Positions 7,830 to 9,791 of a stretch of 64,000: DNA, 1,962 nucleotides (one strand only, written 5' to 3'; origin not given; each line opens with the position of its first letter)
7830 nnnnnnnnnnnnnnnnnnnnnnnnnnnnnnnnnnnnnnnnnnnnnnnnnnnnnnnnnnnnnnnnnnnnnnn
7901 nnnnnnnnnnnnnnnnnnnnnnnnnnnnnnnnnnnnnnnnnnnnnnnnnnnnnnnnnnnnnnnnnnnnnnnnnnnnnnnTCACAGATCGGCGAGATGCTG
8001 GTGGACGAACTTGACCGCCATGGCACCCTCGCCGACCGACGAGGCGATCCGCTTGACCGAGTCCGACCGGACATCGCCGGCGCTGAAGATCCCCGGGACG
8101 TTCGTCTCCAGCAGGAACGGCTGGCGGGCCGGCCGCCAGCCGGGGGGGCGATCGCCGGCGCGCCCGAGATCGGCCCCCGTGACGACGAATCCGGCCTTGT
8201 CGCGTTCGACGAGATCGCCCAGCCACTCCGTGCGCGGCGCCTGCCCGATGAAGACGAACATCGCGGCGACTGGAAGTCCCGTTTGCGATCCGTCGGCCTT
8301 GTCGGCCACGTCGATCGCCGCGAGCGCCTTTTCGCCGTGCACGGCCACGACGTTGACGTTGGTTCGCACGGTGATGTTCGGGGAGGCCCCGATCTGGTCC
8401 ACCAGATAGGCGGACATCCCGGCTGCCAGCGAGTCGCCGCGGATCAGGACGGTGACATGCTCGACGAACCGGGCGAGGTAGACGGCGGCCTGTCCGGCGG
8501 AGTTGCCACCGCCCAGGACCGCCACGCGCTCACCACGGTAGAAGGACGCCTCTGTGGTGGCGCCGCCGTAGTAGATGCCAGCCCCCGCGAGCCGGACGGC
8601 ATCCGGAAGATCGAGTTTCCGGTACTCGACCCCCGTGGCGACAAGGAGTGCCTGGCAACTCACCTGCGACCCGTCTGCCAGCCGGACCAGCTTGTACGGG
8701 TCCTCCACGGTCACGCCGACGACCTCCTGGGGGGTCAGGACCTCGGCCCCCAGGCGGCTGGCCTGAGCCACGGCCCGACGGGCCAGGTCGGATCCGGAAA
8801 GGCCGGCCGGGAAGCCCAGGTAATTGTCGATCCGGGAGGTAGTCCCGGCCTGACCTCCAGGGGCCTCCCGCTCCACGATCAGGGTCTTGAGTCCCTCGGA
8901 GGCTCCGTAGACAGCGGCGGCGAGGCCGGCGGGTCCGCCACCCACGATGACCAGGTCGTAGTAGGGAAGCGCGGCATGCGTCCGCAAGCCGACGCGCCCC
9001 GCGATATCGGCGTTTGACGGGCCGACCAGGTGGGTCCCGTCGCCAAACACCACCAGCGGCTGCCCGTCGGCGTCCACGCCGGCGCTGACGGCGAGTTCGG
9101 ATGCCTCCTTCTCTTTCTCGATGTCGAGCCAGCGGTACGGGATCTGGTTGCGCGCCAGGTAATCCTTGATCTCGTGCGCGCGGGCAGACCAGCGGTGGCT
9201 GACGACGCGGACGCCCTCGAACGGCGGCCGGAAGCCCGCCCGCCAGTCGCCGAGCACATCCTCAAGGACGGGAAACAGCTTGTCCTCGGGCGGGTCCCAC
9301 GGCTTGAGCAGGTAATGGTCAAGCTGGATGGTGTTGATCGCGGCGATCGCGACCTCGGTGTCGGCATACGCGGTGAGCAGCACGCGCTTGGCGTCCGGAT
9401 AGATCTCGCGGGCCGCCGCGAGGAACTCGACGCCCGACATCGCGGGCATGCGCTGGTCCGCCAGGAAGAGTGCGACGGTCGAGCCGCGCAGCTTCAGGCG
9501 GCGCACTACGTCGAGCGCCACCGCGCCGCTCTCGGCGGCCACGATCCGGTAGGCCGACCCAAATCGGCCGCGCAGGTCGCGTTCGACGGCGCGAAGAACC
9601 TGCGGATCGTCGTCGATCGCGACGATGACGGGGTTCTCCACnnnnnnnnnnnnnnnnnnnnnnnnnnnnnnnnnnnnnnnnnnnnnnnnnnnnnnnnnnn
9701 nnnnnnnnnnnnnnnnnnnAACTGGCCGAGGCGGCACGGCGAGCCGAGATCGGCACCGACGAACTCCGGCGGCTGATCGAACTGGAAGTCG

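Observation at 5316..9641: cNMP-gated two-component system whose response regulator output is a cysteine-less TrxR-like flavoenzyme, co-oriented with a DUF2652-START protein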

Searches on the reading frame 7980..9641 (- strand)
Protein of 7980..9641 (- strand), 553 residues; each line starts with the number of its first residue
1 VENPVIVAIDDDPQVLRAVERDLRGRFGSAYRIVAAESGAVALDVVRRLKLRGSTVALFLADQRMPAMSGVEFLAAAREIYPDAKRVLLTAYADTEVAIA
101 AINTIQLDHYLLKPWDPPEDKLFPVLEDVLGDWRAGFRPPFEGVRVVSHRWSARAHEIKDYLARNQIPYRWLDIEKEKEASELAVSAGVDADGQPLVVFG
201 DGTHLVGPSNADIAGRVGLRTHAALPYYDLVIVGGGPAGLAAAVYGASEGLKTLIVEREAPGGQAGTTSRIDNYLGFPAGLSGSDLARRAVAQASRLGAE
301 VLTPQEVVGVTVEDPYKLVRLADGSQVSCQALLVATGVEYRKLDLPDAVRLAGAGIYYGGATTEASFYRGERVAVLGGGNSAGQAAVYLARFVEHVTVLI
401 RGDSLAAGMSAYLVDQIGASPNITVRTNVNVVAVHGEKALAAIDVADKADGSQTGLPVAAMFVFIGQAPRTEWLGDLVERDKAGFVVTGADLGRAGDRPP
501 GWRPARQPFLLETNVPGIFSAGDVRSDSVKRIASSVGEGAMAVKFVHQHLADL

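Call 6: search_protein_families(library=pfam, proteins=[window:7980-9641:-], max_evalue=0.01)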
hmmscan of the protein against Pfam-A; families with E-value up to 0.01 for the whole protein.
window:7980-9641:- (553 aa): 13 families
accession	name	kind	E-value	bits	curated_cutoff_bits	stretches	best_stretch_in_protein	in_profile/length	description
PF07992.20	Pyr_redox_2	-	8.8e-33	114.4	26.1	1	228-539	1-291/291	Pyridine nucleotide-disulphide oxidoreductase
PF13738.12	Pyr_redox_3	-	1.6e-15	57.6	30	2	298-446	95-241/305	Pyridine nucleotide-disulphide oxidoreductase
PF00072.30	Response_reg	-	2.5e-13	50.6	30.2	1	6-118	1-104/111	Response regulator receiver domain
PF00070.33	Pyr_redox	-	8.6e-11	42.7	22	1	372-443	1-77/82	Pyridine nucleotide-disulphide oxidoreductase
PF12831.13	FAD_oxidored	-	4.9e-07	29.8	27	1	229-265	1-38/416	FAD dependent oxidoreductase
PF01266.30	DAO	-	5.3e-07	29.9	27.9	1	229-269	1-43/353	FAD dependent oxidoreductase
PF01946.23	Thi4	-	6.1e-07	29.3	26.2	1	228-266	18-58/235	Thi4 family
PF03486.20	HI0933_like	-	3.4e-06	27.1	50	1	229-260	2-33/244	HI0933-like protein Rossmann domain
PF00890.30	FAD_binding_2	-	4.5e-06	26.5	20.4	1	229-263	1-36/414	FAD binding domain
PF13450.12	NAD_binding_8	-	4.6e-05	24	21.9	1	232-273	1-42/68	NAD(P)-binding Rossmann-like domain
PF01494.25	FAD_binding_3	-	0.00049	19.9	22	1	229-260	3-34/349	FAD binding domain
PF01134.28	GIDA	-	0.0093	15.5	22.1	1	229-259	1-29/391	Glucose inhibited division protein A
PF13434.12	Lys_Orn_oxgnase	-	0.0096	15.5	21.3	0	323-396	142-214/339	L-lysine 6-monooxygenase/L-ornithine 5-monooxygenase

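Call 7: search_protein_families(library=ncbifam, proteins=[window:7980-9641:-], max_evalue=0.01)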
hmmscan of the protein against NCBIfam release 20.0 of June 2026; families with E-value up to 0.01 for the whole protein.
window:7980-9641:- (553 aa): 109 families (the best 25 are shown)
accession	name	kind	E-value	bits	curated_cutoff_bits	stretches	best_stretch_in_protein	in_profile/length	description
TIGR01292.1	TRX_reduct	equivalog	2.8e-71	239.8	343.45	1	228-549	1-299/300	thioredoxin-disulfide reductase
TIGR03143.1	AhpF_homolog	hypoth_equivalog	3.9e-55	187.5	687.65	2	228-492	5-269/555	putative alkyl hydroperoxide reductase F subunit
TIGR03140.1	AhpF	equivalog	8.2e-55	186.3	502.9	1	223-543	208-505/515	alkyl hydroperoxide reductase subunit F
NF007614.0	PRK10262.1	equivalog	4.7e-36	124.5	644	1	229-548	8-312/321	thioredoxin-disulfide reductase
NF053512.1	nitric_RR_NosR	exception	2.5e-30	105.9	400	1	6-123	1-108/422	response regulator c-di-GMP phosphodiesterase, NosR family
TIGR04018.1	Bthiol_YpdA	hypoth_equivalog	9.6e-16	57.5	339.9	2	305-525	91-289/316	YpdA family putative bacillithiol disulfide reductase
TIGR01350.1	lipoamide_DH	equivalog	3.4e-11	42.5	408.8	1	228-264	2-38/461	dihydrolipoyl dehydrogenase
NF008469.0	PRK11361.1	equivalog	6.2e-10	38.4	714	1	6-121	7-113/461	acetoacetate metabolism transcriptional regulator AtoC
TIGR02200.1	GlrX_actino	hypoth_equivalog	3.8e-09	36.8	89.5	1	145-216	3-74/77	mycoredoxin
NF004991.0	PRK06370.1-3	subfamily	5.6e-09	35.1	620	1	226-265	34-73/509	FAD-containing oxidoreductase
TIGR02053.1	MerA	equivalog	7e-09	35.2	454.45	1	317-477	117-275/465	mercury(II) reductase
NF011695.0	PRK15115.1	equivalog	2.5e-08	33.1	763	1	6-130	9-122/445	two-component system response regulator GlrR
NF007689.0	PRK10365.1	equivalog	4.4e-08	32.3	760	1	6-130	8-121/441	sigma-54-dependent response regulator transcription factor ZraR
TIGR00292.1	TIGR00292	equivalog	1.1e-07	31.4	148.3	1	228-265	22-60/254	sulfide-dependent adenosine diphosphate thiazole synthase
NF046020.1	HisKinCckABruc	equivalog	1.9e-07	29.4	1000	1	5-115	751-854/868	cell cycle histidine kinase CckA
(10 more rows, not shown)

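Call 10: search_solved_structures(query=window:7980-9641:-, max_evalue=0.00001, show_alignments=3)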
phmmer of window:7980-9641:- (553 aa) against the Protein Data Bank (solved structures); distinct sequences matched with E-value up to 0.00001: 78 (the best 60 are shown).
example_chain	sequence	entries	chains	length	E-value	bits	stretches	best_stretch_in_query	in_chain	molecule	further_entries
2q7v_A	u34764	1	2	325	3.7e-45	158.1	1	227-551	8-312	Thioredoxin reductase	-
2a87_A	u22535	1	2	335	8e-44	153.7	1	223-543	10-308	Thioredoxin reductase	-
7jyp_A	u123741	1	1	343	9.2e-44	153.5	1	225-545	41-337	Thioredoxin reductase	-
5mh4_A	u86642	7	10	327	1.8e-43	152.5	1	215-550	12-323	Thioredoxin reductase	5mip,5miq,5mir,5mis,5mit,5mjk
7p9e_A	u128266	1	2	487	5.4e-43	150.9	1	229-549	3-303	Thioredoxin reductase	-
4gcm_A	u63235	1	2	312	6.6e-43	150.6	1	228-550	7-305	Thioredoxin reductase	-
7p9d_A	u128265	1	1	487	6.8e-43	150.6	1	229-549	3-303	Thioredoxin reductase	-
9xub_A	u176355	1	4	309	9e-43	150.2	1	229-543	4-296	Thioredoxin reductase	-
7aaw_A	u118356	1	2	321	2.9e-42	148.5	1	227-550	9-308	Thioredoxin reductase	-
9vv4_A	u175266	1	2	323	9.3e-42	146.9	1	229-550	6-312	Thioredoxin reductase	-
5uth_A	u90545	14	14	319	9.4e-41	143.5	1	226-487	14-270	Thioredoxin reductase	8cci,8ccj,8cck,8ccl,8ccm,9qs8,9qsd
4zn0_A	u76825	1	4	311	2.2e-40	142.3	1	226-550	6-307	Thioredoxin reductase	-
1fl2_A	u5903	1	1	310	5.3e-38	134.5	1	228-490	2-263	ALKYL HYDROPEROXIDE REDUCTASE SUBUNIT F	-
5uwy_A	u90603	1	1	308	1.1e-37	133.4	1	227-550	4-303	Thioredoxin reductase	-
4o5q_A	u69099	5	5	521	2e-37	132.6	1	227-543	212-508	Alkyl hydroperoxide reductase subunit F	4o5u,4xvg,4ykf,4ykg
2rjn_A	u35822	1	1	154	2.3e-15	59.8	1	3-128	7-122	Response regulator receiver:Metal-dependent phosphohydrolase, HD subdomain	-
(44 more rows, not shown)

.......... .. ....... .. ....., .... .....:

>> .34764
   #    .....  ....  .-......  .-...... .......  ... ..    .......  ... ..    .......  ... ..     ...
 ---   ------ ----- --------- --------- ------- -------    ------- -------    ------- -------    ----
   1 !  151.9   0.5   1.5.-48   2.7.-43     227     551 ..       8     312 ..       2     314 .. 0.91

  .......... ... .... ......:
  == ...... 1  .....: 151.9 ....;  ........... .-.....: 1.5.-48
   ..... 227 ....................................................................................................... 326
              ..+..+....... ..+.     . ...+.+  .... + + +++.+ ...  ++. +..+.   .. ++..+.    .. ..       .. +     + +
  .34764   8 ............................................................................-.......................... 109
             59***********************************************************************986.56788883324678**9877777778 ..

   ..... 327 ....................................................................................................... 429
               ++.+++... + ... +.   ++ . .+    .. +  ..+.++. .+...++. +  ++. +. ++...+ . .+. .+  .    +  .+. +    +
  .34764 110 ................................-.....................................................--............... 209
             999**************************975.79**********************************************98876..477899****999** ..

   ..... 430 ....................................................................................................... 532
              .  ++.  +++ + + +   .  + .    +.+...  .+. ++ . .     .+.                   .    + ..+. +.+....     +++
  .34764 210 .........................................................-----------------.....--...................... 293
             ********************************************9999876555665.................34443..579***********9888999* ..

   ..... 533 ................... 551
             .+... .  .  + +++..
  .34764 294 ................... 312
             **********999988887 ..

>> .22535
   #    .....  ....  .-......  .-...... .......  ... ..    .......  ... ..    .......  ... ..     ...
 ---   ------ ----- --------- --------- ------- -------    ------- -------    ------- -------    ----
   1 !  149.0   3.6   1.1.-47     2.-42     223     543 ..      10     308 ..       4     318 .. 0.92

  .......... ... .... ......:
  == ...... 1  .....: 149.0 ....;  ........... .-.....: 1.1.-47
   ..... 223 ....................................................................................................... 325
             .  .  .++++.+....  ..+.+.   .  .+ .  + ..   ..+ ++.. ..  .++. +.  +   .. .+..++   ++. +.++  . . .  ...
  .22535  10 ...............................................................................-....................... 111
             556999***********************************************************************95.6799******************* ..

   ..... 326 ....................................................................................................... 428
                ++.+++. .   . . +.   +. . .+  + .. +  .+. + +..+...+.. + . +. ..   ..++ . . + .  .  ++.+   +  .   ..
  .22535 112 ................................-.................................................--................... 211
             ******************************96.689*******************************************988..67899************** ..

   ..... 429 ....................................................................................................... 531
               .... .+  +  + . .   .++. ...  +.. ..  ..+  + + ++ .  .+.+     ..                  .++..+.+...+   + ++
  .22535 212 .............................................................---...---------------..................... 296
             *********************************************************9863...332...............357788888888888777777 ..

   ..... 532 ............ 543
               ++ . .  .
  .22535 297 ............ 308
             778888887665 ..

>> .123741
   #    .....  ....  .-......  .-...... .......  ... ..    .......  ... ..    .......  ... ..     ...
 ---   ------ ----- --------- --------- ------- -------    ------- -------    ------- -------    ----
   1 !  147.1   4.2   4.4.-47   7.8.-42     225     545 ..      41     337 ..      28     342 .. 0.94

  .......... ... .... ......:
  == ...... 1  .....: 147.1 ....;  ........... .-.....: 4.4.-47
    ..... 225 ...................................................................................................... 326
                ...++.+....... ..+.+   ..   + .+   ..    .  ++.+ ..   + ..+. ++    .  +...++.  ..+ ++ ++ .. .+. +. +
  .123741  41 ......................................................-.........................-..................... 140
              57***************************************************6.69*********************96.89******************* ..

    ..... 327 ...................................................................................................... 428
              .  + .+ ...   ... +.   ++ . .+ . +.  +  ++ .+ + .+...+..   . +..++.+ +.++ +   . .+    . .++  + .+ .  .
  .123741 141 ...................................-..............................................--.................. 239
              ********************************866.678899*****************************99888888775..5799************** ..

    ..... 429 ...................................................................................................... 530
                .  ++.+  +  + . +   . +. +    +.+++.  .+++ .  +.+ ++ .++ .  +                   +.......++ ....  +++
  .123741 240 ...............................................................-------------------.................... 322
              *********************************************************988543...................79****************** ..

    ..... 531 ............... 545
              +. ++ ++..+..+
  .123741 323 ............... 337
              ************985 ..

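Call 11: find_homologous_proteins(query=window:7980-9641:-, max_evalue=1e-20)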
Query window:7980-9641:- (553 aa): 8000 proteins with E <= 1e-20 among 8000 candidates; the best 120 are listed.
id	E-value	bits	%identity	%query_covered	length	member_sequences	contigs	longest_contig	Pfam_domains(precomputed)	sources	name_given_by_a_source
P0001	0.0e+0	1210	100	100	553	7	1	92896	PF01946.24,PF01266.31,PF00890.31,PF07992.21,PF00070.34,PF13738.13,PF03486.21,PF00072.31,PF12831.14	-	-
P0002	0.0e+0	1100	90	100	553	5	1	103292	PF01946.24,PF01266.31,PF07992.21,PF00070.34,PF13738.13,PF03486.21,PF00072.31,PF12831.14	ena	-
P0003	0.0e+0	1090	89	100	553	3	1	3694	PF01946.24,PF01266.31,PF07992.21,PF00070.34,PF13738.13,PF03486.21,PF00072.31,PF12831.14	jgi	jgi:thioredoxin reductase (NADPH)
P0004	0.0e+0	1082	88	100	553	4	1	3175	PF01946.24,PF01266.31,PF07992.21,PF00070.34,PF13738.13,PF03486.21,PF00072.31,PF12831.14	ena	-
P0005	0.0e+0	1078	88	100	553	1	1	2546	PF01946.24,PF01266.31,PF07992.21,PF00070.34,PF13738.13,PF03486.21,PF00072.31,PF12831.14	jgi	jgi:thioredoxin reductase (NADPH)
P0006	0.0e+0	1075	88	100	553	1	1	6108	PF01946.24,PF01266.31,PF07992.21,PF00070.34,PF13738.13,PF03486.21,PF00072.31,PF12831.14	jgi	jgi:thioredoxin reductase (NADPH)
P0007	0.0e+0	1075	88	100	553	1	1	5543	PF01946.24,PF01266.31,PF07992.21,PF00070.34,PF13738.13,PF03486.21,PF00072.31,PF12831.14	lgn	-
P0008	0.0e+0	1073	88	100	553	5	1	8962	PF01946.24,PF01266.31,PF07992.21,PF00070.34,PF13738.13,PF00072.31,PF12831.14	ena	-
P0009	0.0e+0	1070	88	100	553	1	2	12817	PF01946.24,PF01266.31,PF07992.21,PF00070.34,PF13738.13,PF00072.31,PF12831.14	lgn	-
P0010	0.0e+0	1065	86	100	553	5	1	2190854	PF01266.31,PF07992.21,PF00070.34,PF13738.13,PF03486.21,PF00072.31,PF12831.14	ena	-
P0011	0.0e+0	1063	87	100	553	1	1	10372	PF01946.24,PF01266.31,PF07992.21,PF00070.34,PF13738.13,PF03486.21,PF00072.31,PF12831.14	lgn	-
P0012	0.0e+0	1062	87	100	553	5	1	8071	PF01946.24,PF01266.31,PF07992.21,PF00070.34,PF13738.13,PF03486.21,PF00072.31,PF12831.14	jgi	jgi:thioredoxin reductase (NADPH)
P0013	0.0e+0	1062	87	100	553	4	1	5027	PF01946.24,PF01266.31,PF07992.21,PF00070.34,PF13738.13,PF00072.31,PF12831.14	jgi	jgi:thioredoxin reductase (NADPH)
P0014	0.0e+0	1061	86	100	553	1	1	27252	PF01946.24,PF01266.31,PF07992.21,PF00070.34,PF13738.13,PF03486.21,PF00072.31,PF12831.14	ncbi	-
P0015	0.0e+0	1060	87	100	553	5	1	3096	PF01946.24,PF01266.31,PF07992.21,PF00070.34,PF13738.13,PF03486.21,PF00072.31,PF12831.14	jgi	-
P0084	1.7e-272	923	76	100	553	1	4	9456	PF01946.24,PF01266.31,PF07992.21,PF00070.34,PF13738.13,PF03486.21,PF00072.31,PF12831.14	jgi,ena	-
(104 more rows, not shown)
